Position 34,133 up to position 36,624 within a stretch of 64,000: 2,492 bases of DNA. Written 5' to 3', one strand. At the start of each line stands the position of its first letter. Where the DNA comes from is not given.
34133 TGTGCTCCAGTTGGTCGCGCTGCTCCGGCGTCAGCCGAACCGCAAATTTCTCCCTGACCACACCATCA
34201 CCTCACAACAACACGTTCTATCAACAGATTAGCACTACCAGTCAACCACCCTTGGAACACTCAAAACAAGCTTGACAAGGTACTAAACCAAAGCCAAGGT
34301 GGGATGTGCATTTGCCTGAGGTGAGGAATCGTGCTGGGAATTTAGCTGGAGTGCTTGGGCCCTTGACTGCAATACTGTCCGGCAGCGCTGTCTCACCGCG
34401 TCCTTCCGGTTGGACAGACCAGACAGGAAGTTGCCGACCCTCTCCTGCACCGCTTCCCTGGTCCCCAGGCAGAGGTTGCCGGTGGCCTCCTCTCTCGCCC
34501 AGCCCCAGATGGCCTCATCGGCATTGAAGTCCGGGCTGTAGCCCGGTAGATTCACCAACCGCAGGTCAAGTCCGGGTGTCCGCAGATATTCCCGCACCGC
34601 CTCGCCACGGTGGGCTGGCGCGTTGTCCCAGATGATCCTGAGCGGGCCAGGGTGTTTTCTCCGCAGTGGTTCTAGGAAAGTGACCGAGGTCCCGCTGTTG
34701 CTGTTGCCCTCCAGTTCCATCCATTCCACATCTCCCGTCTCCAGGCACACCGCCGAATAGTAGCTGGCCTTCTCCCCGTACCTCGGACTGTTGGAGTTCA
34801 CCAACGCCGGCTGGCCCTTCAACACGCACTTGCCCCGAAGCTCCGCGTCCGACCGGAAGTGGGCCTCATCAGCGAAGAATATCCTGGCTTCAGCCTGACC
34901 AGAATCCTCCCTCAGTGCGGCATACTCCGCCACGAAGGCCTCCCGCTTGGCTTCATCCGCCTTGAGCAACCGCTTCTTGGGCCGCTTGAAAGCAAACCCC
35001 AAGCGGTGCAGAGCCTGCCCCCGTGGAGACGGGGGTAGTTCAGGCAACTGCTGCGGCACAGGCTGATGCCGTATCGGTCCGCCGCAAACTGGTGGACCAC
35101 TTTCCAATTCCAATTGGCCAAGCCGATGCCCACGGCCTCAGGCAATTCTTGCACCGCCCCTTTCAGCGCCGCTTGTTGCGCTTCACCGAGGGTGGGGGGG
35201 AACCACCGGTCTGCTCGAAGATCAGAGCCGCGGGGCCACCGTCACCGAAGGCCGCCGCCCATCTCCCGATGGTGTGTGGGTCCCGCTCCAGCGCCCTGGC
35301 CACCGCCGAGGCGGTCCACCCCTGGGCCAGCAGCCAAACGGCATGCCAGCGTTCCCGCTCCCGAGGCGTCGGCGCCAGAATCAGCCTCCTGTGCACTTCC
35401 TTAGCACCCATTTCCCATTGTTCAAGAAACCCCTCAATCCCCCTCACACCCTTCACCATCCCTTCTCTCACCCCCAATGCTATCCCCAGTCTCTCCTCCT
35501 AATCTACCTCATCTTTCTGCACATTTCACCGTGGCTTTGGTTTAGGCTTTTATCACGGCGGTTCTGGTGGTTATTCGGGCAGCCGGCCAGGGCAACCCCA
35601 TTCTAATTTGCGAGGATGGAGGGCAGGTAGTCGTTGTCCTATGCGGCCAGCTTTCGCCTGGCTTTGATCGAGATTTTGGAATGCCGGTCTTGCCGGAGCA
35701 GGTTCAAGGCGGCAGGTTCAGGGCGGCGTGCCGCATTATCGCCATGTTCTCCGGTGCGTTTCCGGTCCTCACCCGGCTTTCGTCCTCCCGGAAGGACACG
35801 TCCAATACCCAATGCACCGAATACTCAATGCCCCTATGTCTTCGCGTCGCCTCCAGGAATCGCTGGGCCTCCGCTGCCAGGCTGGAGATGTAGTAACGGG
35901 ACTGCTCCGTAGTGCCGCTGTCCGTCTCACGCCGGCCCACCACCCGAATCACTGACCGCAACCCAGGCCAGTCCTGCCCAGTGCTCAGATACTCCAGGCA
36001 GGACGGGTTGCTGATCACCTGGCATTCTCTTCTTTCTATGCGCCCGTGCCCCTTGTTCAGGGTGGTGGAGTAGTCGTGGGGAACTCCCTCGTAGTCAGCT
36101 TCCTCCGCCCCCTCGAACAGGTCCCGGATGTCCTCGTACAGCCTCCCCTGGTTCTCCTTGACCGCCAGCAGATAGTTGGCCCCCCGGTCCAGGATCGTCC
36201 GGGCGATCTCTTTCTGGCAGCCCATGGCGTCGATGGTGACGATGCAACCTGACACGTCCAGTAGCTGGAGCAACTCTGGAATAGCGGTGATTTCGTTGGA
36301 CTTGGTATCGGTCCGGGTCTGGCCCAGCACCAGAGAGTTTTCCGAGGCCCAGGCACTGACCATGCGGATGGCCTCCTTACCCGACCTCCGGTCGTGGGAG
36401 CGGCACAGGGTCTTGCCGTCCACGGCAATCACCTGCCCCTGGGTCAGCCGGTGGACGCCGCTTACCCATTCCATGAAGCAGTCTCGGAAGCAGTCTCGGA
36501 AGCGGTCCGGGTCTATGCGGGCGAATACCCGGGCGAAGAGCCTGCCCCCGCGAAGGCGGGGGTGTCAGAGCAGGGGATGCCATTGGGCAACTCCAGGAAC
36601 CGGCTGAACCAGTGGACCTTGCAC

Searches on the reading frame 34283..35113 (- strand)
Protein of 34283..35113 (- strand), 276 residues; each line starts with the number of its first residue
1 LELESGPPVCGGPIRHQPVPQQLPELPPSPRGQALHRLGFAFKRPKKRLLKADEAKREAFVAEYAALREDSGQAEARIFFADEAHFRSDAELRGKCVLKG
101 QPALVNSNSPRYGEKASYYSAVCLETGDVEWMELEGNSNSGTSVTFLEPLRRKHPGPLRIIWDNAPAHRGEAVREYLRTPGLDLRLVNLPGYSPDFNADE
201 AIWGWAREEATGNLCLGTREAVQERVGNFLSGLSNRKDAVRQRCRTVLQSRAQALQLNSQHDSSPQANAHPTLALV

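Call 33: search_protein_families(library=pfam, proteins=[window:34283-35113:-], max_evalue=0.001)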
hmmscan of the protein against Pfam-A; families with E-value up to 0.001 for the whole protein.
window:34283-35113:- (276 aa): 2 families
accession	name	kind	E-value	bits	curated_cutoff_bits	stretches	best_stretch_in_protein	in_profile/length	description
PF13358.12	DDE_3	-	2.9e-21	76.3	28.6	1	77-212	1-135/146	DDE superfamily endonuclease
PF13592.12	HTH_33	-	8.7e-07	28.9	25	1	33-64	29-60/60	Winged helix-turn helix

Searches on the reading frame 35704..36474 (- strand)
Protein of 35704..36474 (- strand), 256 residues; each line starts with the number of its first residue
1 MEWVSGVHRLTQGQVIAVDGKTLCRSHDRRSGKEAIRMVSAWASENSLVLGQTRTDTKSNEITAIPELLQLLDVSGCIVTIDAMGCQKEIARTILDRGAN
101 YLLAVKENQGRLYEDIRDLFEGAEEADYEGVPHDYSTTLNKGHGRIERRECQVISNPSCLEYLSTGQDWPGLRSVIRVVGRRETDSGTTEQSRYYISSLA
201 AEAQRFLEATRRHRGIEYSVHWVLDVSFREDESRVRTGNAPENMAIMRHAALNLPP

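Call 33: search_protein_families(library=pfam, proteins=[window:35704-36474:-], max_evalue=0.001)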
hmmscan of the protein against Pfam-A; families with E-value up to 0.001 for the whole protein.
window:35704-36474:- (256 aa): 1 family
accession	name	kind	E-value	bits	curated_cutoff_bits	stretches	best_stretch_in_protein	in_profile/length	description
PF01609.27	DDE_Tnp_1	-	2.3e-20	73.6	23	1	13-254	4-200/200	Transposase DDE domain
